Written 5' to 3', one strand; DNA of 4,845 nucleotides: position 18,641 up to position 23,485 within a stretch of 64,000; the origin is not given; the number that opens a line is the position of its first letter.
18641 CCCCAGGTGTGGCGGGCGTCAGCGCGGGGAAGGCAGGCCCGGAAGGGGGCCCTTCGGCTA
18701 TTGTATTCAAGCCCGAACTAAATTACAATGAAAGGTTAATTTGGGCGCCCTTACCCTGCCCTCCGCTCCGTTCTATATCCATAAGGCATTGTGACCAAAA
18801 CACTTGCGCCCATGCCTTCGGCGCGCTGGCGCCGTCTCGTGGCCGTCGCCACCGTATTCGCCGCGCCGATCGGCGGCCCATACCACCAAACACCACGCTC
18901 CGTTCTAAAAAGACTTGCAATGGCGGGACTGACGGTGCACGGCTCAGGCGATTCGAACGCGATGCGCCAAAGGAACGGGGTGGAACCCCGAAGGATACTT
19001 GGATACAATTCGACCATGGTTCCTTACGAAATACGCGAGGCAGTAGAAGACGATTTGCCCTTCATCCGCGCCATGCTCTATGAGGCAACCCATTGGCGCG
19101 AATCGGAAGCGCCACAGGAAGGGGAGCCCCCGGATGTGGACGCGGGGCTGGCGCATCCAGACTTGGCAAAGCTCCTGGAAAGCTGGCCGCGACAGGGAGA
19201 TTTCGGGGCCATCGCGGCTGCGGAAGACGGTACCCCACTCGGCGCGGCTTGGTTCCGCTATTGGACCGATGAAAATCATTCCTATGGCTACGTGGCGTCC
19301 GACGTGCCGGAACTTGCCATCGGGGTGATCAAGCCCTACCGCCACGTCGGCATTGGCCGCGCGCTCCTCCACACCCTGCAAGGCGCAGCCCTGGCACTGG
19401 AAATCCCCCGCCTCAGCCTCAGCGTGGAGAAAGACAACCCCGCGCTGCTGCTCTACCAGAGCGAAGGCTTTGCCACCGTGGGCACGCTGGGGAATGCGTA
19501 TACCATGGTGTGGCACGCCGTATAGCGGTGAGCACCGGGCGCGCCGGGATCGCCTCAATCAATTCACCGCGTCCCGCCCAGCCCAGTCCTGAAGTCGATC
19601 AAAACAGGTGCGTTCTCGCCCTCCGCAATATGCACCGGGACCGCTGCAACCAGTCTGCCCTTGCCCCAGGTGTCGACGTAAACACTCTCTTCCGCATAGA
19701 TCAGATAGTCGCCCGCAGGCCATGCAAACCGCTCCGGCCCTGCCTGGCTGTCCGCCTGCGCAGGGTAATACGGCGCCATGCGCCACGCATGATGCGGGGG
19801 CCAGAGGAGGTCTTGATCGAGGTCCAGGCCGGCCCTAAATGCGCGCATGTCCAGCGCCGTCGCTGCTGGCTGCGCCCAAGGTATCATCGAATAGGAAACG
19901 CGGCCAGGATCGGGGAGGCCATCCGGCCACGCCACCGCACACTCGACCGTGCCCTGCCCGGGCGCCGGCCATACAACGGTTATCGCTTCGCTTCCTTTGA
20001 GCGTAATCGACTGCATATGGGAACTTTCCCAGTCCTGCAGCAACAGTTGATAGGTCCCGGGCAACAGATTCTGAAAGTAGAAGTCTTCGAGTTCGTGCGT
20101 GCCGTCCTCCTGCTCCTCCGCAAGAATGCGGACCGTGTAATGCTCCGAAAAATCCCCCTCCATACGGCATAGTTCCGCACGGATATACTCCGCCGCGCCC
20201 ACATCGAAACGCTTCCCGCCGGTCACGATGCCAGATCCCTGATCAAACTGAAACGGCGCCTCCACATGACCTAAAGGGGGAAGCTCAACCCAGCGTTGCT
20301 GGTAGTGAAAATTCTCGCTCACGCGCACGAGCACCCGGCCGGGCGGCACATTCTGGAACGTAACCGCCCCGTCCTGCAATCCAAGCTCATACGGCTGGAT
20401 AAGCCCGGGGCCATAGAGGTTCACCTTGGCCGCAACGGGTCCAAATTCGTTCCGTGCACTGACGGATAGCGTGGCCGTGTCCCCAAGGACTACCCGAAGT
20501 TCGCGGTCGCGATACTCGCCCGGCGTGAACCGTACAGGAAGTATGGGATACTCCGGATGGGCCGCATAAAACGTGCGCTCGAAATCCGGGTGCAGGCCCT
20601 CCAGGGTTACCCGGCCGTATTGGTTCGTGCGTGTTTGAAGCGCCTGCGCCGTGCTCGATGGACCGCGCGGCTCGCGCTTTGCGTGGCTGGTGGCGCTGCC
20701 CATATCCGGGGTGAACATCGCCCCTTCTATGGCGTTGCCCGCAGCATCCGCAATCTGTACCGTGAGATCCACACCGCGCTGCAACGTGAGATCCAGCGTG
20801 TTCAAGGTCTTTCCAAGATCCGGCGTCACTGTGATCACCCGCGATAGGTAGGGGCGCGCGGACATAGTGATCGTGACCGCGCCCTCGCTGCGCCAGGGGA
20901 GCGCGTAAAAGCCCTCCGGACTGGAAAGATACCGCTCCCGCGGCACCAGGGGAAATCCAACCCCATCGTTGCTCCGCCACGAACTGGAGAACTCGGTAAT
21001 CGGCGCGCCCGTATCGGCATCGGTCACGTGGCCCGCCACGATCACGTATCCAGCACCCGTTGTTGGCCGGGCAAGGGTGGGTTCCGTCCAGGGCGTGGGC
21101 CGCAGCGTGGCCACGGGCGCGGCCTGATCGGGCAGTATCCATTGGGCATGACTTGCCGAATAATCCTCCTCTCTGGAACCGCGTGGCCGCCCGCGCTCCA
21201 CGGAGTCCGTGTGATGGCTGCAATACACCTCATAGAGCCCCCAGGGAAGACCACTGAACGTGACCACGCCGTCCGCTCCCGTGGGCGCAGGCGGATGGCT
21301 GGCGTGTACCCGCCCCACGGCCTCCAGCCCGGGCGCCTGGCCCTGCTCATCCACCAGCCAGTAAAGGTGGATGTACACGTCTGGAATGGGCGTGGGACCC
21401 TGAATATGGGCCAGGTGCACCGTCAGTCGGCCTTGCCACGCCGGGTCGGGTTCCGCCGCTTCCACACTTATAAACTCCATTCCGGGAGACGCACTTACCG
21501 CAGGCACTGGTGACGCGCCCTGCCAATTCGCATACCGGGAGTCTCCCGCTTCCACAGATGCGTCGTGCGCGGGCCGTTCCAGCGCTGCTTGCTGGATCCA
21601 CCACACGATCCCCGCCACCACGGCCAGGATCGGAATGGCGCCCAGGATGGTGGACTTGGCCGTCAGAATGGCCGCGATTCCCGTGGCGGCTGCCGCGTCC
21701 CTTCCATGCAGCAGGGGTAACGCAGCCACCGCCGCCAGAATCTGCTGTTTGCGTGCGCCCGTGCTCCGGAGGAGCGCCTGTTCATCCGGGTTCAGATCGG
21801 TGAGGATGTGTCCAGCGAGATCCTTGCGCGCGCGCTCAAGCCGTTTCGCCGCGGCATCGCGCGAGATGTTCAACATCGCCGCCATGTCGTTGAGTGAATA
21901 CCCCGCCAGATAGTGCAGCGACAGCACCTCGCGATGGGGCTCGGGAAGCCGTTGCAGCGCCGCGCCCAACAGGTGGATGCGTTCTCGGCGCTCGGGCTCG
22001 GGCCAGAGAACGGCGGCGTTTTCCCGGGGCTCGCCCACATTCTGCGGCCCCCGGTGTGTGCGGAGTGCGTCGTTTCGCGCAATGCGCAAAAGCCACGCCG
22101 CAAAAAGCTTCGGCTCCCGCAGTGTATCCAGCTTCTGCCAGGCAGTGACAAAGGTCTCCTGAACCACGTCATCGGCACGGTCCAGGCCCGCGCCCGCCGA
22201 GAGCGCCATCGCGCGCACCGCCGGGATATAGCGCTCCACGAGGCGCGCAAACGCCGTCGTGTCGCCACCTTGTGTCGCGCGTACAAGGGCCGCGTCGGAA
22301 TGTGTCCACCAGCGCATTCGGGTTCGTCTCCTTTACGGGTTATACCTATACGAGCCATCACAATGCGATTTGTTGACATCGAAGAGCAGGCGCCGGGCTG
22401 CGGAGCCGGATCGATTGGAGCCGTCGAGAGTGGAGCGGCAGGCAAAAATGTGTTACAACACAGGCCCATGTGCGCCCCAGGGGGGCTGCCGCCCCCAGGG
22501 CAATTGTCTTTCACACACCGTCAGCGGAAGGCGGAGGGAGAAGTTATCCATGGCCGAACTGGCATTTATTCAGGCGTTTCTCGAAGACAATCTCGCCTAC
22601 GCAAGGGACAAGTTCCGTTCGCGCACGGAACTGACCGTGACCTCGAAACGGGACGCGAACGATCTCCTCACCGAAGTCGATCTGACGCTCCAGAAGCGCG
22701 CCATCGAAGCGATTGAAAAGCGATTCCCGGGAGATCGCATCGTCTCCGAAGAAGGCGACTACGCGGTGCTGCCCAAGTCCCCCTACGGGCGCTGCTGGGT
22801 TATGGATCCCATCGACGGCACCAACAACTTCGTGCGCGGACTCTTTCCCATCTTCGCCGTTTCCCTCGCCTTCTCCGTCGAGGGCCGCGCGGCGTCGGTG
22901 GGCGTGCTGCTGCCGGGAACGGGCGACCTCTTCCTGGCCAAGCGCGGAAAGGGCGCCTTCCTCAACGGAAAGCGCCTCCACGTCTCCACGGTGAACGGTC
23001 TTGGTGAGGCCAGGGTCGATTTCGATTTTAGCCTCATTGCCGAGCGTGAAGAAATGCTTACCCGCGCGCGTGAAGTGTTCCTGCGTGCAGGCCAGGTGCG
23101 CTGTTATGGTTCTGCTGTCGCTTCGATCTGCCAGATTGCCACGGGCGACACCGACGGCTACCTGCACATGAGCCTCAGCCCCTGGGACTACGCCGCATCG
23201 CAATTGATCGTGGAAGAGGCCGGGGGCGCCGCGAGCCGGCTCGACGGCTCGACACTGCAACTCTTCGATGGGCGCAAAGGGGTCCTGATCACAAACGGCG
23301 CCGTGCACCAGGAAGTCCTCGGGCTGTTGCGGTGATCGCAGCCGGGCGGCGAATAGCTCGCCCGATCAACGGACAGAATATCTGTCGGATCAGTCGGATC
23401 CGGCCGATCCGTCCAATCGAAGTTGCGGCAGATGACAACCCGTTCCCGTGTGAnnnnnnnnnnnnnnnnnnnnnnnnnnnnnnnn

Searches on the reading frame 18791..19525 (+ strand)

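Call 74: search_protein_families(library=pfam, proteins=[window:18791-19525:+], max_evalue=0.01)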
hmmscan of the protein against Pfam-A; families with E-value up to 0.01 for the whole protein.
window:18791-19525:+ (244 aa): 3 families
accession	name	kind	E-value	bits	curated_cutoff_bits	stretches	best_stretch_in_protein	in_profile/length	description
PF00583.31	Acetyltransf_1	-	4.5e-09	37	20.7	1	127-227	23-116/116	Acetyltransferase (GNAT) family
PF13508.13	Acetyltransf_7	-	1.4e-06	29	27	1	142-228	7-83/84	Acetyltransferase (GNAT) domain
PF13673.13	Acetyltransf_10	-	0.00067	20.1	23.6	1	179-231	59-111/128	Acetyltransferase (GNAT) domain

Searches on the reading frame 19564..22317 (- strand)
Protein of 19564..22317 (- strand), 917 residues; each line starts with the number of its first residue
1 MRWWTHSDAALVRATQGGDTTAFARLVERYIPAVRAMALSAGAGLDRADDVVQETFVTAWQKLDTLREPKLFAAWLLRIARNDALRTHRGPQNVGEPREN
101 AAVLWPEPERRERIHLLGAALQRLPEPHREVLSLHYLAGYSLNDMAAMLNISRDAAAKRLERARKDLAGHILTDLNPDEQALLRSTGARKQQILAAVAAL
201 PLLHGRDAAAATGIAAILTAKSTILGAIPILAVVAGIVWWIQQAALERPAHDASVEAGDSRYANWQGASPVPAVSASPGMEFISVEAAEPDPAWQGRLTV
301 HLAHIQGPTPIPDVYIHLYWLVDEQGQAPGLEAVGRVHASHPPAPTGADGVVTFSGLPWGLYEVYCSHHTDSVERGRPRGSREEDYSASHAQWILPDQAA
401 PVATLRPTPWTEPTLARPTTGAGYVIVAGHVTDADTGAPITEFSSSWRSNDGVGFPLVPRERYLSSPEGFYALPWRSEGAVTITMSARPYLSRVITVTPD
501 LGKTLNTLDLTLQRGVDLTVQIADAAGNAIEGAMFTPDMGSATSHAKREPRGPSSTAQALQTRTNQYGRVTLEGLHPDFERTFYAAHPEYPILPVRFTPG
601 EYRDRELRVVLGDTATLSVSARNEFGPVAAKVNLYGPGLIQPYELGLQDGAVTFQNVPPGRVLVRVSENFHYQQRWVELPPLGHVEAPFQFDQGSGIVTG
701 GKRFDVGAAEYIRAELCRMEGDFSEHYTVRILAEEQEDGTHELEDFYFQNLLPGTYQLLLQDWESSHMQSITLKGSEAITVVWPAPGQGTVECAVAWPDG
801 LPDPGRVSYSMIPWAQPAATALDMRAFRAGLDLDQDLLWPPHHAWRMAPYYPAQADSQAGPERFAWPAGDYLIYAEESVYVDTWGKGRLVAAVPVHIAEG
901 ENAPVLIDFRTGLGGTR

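Call 74: search_protein_families(library=pfam, proteins=[window:19564-22317:-], max_evalue=0.01)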
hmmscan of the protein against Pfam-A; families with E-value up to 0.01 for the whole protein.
window:19564-22317:- (917 aa): 6 families
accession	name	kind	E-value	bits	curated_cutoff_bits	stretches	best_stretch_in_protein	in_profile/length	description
PF04542.20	Sigma70_r2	-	7.5e-13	48.5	24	1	26-89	1-66/71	Sigma-70 region 2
PF08281.18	Sigma70_r4_2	-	1.2e-10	41.3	25.7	1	116-167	3-54/54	Sigma-70, region 4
PF13620.12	CarboxypepD_reg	-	1e-09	39.1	32.3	0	427-513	2-82/82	Carboxypeptidase regulatory-like domain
PF04545.22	Sigma70_r4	-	2.1e-07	30.8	24.1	1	120-167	1-48/50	Sigma-70, region 4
PF07638.17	Sigma70_ECF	-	0.00011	22.6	21.1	1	101-168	113-180/185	ECF sigma factor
PF20990.2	DUF2207_C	-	0.0071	16.5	33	1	68-249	27-192/247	Predicted membrane protein (DUF2207) C-terminal domain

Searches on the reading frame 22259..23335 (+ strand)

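Call 74: search_protein_families(library=pfam, proteins=[window:22259-23335:+], max_evalue=0.01)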
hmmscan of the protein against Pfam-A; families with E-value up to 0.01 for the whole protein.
window:22259-23335:+ (358 aa): 1 family
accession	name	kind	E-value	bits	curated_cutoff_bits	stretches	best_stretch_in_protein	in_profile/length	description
PF00459.30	Inositol_P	-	3.1e-48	165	27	1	117-351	22-260/271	Inositol monophosphatase family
